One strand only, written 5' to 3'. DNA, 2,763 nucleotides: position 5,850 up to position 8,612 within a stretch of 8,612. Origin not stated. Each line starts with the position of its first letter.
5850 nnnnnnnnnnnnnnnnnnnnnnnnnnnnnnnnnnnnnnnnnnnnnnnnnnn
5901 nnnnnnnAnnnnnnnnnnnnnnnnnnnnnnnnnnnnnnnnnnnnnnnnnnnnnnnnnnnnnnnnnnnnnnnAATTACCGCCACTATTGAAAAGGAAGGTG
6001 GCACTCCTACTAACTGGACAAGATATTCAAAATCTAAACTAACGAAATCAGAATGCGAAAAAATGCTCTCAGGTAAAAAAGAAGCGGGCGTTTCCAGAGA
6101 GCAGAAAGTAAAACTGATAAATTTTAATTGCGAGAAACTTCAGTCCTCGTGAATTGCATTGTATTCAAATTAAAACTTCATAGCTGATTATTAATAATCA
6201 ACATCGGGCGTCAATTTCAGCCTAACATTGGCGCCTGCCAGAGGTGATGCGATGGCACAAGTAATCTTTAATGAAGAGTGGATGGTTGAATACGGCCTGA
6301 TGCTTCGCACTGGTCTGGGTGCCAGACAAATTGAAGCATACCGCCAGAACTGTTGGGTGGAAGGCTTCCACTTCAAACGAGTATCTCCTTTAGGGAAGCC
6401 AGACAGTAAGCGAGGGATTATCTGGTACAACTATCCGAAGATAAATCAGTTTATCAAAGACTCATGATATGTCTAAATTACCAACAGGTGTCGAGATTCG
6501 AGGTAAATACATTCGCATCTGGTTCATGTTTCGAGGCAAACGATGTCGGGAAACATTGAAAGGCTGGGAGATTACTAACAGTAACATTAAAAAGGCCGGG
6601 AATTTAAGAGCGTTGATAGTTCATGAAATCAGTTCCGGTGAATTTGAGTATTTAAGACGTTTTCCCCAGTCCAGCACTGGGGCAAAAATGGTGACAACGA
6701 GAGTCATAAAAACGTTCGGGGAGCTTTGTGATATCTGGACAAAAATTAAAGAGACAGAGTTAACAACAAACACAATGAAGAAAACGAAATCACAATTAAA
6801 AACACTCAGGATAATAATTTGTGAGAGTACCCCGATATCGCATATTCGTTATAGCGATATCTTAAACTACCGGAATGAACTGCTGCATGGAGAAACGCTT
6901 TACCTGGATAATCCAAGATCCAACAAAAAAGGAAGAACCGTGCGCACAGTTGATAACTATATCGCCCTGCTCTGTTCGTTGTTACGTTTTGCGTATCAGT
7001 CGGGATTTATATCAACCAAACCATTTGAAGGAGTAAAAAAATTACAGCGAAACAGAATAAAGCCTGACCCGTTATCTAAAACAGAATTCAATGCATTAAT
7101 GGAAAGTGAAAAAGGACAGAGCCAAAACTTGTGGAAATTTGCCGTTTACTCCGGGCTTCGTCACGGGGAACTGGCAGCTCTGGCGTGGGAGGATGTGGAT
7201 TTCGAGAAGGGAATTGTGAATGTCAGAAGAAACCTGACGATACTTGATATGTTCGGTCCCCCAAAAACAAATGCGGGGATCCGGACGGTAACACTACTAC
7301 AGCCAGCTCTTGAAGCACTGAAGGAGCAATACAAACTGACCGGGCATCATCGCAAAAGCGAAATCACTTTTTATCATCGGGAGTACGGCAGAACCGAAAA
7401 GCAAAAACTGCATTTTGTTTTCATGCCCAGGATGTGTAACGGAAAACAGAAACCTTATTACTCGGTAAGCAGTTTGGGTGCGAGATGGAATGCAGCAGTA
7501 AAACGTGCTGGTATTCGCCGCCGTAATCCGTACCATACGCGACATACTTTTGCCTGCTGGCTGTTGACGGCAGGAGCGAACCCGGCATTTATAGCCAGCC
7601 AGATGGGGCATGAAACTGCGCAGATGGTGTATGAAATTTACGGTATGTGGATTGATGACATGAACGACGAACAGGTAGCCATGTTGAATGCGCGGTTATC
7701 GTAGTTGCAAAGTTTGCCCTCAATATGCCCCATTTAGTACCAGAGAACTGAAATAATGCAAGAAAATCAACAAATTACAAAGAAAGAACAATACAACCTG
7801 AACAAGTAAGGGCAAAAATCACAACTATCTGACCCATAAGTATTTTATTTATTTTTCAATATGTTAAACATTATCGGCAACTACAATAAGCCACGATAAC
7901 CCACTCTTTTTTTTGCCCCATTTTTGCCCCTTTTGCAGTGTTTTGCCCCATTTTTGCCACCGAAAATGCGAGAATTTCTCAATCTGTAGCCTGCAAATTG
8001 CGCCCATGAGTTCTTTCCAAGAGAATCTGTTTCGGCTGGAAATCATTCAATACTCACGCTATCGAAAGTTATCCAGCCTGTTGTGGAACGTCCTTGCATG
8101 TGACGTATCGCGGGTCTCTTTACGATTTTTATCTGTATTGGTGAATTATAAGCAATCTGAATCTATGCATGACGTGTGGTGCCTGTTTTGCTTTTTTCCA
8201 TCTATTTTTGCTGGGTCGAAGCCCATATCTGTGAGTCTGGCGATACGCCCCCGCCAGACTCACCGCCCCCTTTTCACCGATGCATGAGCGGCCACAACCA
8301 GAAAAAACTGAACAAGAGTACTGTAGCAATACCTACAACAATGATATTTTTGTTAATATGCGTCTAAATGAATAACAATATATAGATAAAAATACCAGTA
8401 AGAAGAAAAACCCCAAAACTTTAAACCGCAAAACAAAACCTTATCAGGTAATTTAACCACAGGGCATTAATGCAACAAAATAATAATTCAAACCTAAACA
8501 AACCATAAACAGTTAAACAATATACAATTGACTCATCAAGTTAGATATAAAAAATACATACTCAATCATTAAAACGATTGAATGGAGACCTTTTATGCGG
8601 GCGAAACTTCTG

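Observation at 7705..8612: Integrase-proximal junction is in an attP-like configuration, not the K-12 intR-ttcA prophage junction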

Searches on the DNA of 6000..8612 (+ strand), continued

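Call 45: search_dna_similar(query=window:7640-7960:+, collection=ecoli_genomes, mode=near, max_rows=60, rows=spread)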
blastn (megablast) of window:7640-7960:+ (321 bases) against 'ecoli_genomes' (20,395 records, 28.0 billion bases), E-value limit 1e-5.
Records with a match: 2926; places in all: 4779; records where one place covers at least 80% of the query: 38.
Genomes with a match: 2925 of 5426; with a place that covers at least 80% of the query: 38. Places per genome that has any: lowest 1, median 2, highest 3. On chromosomes: 4771 places; on plasmids: 8.
Best place of each record, by identity: >=99% 1018; 95-99% 132; 90-95% 1363; 80-90% 413.
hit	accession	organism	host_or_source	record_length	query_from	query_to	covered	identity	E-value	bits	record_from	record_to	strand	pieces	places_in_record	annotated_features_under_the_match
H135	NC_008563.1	Escherichia coli APEC O1 strain APEC O1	lesion site (lung) of a dead turkey ...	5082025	1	321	100%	99.7%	2e-164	586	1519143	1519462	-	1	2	tyrosine-type recombinase/integrase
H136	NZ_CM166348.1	Escherichia coli strain CH4796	Homo sapiens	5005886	124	320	61%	97.5%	9e-89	335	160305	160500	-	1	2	none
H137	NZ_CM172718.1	Escherichia coli strain FCI51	Homo sapiens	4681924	124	320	61%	92.9%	9e-74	285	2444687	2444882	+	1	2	none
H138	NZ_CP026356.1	Escherichia coli strain 2FA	not applicable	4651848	124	321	62%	91.4%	3e-69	270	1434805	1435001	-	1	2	none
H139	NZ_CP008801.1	Escherichia coli KLY strain KLY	-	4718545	124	321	62%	91.4%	3e-69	270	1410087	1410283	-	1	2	none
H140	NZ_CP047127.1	Escherichia coli K-12 strain K-12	not applicable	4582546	124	321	62%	91.4%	3e-69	270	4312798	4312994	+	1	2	hypothetical protein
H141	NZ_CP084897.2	Escherichia coli strain gb37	laboratory experiment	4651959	124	321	62%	91.4%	3e-69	270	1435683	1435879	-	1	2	none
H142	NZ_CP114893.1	Escherichia coli strain CM13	not applicable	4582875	124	321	62%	91.4%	3e-69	270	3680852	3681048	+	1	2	none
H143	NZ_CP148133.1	Escherichia coli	missing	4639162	124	321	62%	91.4%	3e-69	270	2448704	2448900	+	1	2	hypothetical protein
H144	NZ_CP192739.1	Escherichia coli strain TUM22761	Laboratory developed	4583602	124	321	62%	91.4%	3e-69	270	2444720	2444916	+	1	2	hypothetical protein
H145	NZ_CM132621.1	Escherichia coli strain EC600_TC_NKI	Homo sapiens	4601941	124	321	62%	91.4%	3e-69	270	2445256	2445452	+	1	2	none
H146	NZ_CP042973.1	Escherichia coli strain CFSAN061768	missing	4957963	124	320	61%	91.4%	9e-69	268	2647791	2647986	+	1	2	none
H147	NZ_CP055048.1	Escherichia coli strain SWHEFF_58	Shek Wu Hui WWTPs_58 WWTPs effluent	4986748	124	320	61%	91.4%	9e-69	268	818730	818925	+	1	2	none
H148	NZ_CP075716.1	Escherichia coli strain CPww7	Sus scrofa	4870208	124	320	61%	91.4%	9e-69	268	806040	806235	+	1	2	none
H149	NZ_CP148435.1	Escherichia coli strain Z1323CEC0012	Chicken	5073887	124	320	61%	91.4%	9e-69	268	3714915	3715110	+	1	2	none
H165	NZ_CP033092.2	Escherichia coli DSM 30083 = JCM 1649 = ATCC 11775 strain ...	-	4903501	1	166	52%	100.0%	2e-80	307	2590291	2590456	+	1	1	tyrosine-type recombinase/integrase | ttcA: tRNA 2-thiocytidine(32) synthetase TtcA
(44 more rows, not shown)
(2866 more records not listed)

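Call 60: get_annotated_region(hit=H165, flank=5000)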
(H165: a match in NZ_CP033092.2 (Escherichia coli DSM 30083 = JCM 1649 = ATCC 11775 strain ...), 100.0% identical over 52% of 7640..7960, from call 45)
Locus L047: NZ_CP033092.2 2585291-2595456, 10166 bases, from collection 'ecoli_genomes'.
description: Escherichia coli DSM 30083 = JCM 1649 = ATCC 11775 chromosome, complete genome
organism: Escherichia coli DSM 30083 = JCM 1649 = ATCC 11775 strain ATCC 11775 (NCBI taxid 866789)
replicon: chromosome; assembly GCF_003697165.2
host: -; source: -; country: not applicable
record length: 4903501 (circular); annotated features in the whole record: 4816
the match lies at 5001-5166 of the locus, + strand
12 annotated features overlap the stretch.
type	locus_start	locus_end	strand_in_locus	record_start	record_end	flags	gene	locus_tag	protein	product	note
CDS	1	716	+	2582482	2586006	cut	nifJ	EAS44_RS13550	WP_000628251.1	pyruvate:ferredoxin (flavodoxin) oxidoreductase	-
CDS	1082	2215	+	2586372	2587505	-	ompN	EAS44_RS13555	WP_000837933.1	porin OmpN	-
CDS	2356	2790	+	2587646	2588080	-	uspF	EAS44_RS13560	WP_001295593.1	universal stress protein UspF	-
CDS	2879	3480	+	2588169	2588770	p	-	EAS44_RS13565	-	metal ABC transporter permease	frameshifted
CDS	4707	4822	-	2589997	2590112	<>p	-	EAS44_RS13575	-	DUF1627 domain-containing protein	frameshifted; incomplete; partial in the middle of a contig; missing N-terminus and C-terminus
CDS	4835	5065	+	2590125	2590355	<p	-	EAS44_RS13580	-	tyrosine-type recombinase/integrase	incomplete; partial in the middle of a contig; missing N-terminus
CDS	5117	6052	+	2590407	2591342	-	ttcA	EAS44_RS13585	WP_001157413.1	tRNA 2-thiocytidine(32) synthetase TtcA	-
CDS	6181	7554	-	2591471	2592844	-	dbpA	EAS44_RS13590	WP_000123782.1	ATP-dependent RNA helicase DbpA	-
CDS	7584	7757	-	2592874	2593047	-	ynaL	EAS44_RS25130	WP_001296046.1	protein YnaL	-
CDS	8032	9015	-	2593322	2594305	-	zntB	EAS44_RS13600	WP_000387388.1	zinc transporter ZntB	-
CDS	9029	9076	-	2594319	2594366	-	ydaN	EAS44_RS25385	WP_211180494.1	protein YnaN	-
CDS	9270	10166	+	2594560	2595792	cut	dgcM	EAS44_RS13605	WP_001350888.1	diguanylate cyclase DgcM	-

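Call 61: search_dna_similar(query=window:7380-7760:+, collection=ecoli_genomes, mode=near, max_rows=15)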
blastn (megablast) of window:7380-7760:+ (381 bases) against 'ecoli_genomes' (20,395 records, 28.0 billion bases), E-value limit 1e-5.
Records with a match: 2919; places in all: 2952; records where one place covers at least 80% of the query: 1886.
Genomes with a match: 2919 of 5426; with a place that covers at least 80% of the query: 1886. Places per genome that has any: lowest 1, median 1, highest 2. On chromosomes: 2947 places; on plasmids: 5.
Best place of each record, by identity: >=99% 1108; 95-99% 1805; 90-95% 1; 80-90% 5.
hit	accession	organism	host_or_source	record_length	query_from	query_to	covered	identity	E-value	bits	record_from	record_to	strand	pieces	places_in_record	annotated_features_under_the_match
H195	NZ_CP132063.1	Escherichia coli strain QML220601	yak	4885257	1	381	100%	99.5%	0e+0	693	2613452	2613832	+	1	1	intR: tyrosine-type recombinase/integrase | ttcA: tRNA 2-thiocytidine(32) synthetase TtcA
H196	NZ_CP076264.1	Escherichia coli strain NADC1036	Bos taurus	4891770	1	381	100%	99.5%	0e+0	693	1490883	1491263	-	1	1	intR: tyrosine-type recombinase/integrase | ttcA: tRNA 2-thiocytidine(32) synthetase TtcA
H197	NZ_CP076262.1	Escherichia coli strain 0-4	Homo sapiens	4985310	1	381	100%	99.5%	0e+0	693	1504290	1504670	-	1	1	intR: tyrosine-type recombinase/integrase | ttcA: tRNA 2-thiocytidine(32) synthetase TtcA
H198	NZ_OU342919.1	Escherichia coli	Underground farm slurry reservoir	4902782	1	381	100%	99.5%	0e+0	693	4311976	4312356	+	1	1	intR: tyrosine-type recombinase/integrase | ttcA: tRNA 2-thiocytidine(32) synthetase TtcA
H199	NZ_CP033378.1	Escherichia coli strain L73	goose anus swab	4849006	1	381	100%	99.2%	0e+0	688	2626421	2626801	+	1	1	intR: tyrosine-type recombinase/integrase | ttcA: tRNA 2-thiocytidine(32) synthetase TtcA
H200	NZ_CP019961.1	Escherichia coli strain HKUOPY1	Ailuropoda melanoleuca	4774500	1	381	100%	99.2%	0e+0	688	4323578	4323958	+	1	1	intR: tyrosine-type recombinase/integrase | ttcA: tRNA 2-thiocytidine(32) synthetase TtcA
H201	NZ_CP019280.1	Escherichia coli strain 13P484A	pig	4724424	1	381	100%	99.2%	0e+0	688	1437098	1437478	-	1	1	intR: tyrosine-type recombinase/integrase | ttcA: tRNA 2-thiocytidine(32) synthetase TtcA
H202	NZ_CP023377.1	Escherichia coli strain 127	canine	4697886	1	381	100%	99.2%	0e+0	688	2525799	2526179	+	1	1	intR: tyrosine-type recombinase/integrase | ttcA: tRNA 2-thiocytidine(32) synthetase TtcA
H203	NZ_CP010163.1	Escherichia coli strain H2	not applicable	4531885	1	381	100%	99.2%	0e+0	688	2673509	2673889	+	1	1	intR: tyrosine-type recombinase/integrase | ttcA: tRNA 2-thiocytidine(32) synthetase TtcA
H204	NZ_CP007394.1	Escherichia coli strain ST2747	-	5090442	1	381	100%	99.2%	0e+0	688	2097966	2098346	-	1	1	intR: tyrosine-type recombinase/integrase | ttcA: tRNA 2-thiocytidine(32) synthetase TtcA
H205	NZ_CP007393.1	Escherichia coli strain ST2747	-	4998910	1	381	100%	99.2%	0e+0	688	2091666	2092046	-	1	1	intR: tyrosine-type recombinase/integrase | ttcA: tRNA 2-thiocytidine(32) synthetase TtcA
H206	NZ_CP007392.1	Escherichia coli strain ST2747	-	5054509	1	381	100%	99.2%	0e+0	688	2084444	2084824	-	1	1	intR: tyrosine-type recombinase/integrase | ttcA: tRNA 2-thiocytidine(32) synthetase TtcA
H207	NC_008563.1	Escherichia coli APEC O1 strain APEC O1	lesion site (lung) of a dead turkey ...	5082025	1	381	100%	99.2%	0e+0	688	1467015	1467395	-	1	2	intR: tyrosine-type recombinase/integrase | ttcA: tRNA 2-thiocytidine(32) synthetase TtcA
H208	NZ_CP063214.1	Escherichia coli strain ERP001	Red panda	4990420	1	381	100%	99.2%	0e+0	688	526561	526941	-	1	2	intR: tyrosine-type recombinase/integrase | ttcA: tRNA 2-thiocytidine(32) synthetase TtcA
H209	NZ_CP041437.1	Escherichia coli strain STEC005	goat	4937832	1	381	100%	99.2%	0e+0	688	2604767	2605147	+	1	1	intR: tyrosine-type recombinase/integrase | ttcA: tRNA 2-thiocytidine(32) synthetase TtcA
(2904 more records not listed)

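Call 64: get_annotated_region(hit=H27, flank=2500)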
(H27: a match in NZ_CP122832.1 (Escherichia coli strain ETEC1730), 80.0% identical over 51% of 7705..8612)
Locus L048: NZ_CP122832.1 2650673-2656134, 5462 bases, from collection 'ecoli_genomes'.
description: Escherichia coli strain ETEC1730 chromosome, complete genome
organism: Escherichia coli strain ETEC1730 (NCBI taxid 562)
replicon: chromosome; assembly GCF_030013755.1
host: Sus scrofa; source: feces; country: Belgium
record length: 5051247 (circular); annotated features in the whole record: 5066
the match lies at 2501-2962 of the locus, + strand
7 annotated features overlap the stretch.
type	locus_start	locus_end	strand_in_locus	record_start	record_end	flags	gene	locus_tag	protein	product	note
CDS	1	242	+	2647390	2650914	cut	nifJ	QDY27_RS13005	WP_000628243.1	pyruvate:ferredoxin (flavodoxin) oxidoreductase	-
CDS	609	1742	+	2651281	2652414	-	ompN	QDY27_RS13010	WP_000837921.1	porin OmpN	-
CDS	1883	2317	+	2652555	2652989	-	uspF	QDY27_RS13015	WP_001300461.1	universal stress protein UspF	-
CDS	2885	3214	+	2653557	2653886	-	-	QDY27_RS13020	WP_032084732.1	YkgJ family cysteine cluster protein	-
CDS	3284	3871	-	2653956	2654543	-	-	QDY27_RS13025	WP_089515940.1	tail fiber assembly protein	-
CDS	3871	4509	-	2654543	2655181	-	-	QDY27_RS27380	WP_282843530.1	phage tail protein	-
CDS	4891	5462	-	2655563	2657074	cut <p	-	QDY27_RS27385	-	prophage tail fiber N-terminal domain-containing protein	incomplete; partial in the middle of a contig; missing C-terminus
